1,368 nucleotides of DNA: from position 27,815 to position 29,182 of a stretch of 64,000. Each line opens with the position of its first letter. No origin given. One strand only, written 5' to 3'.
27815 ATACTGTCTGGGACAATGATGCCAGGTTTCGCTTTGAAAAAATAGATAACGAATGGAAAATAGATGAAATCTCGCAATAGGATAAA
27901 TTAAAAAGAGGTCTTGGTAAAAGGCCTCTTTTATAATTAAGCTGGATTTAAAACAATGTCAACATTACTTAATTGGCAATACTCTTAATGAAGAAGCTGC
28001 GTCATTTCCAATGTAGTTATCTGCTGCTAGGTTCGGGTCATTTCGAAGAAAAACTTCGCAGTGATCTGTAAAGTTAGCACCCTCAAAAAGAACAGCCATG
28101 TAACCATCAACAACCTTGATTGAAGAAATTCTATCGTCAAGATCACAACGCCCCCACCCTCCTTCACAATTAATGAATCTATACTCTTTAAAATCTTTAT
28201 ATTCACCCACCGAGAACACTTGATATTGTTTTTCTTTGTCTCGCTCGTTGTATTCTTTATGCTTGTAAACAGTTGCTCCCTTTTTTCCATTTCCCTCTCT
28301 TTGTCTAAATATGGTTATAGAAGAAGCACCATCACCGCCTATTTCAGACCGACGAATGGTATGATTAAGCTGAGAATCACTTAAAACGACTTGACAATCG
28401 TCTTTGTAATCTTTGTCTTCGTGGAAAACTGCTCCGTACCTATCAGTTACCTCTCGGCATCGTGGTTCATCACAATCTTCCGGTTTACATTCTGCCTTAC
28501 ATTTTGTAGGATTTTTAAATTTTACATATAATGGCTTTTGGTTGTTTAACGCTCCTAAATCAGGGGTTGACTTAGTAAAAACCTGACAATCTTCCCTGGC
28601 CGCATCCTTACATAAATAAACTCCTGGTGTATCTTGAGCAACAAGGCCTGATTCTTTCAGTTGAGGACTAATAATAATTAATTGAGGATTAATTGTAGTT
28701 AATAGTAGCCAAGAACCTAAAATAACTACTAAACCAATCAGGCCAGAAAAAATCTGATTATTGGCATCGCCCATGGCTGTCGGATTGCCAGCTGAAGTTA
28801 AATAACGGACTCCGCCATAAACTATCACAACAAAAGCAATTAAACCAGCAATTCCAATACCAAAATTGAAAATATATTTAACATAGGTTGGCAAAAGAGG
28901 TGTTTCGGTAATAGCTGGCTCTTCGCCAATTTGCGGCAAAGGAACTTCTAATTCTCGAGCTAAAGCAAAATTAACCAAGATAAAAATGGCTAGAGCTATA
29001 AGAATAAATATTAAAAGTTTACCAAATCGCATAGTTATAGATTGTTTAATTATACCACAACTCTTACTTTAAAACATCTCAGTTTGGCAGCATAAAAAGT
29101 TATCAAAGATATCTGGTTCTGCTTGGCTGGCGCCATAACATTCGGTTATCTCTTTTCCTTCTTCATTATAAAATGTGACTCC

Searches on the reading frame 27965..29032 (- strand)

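Call 90: search_protein_families(library=pfam, proteins=[window:27965-29032:-], max_evalue=0.00001)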
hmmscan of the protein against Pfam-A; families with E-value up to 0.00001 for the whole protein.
window:27965-29032:- (355 aa): 1 family
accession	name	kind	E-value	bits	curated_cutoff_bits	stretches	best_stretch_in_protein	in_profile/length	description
PF18895.5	T4SS_pilin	-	1.3e-07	32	26.6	1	54-114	12-71/71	Type IV secretion system pilin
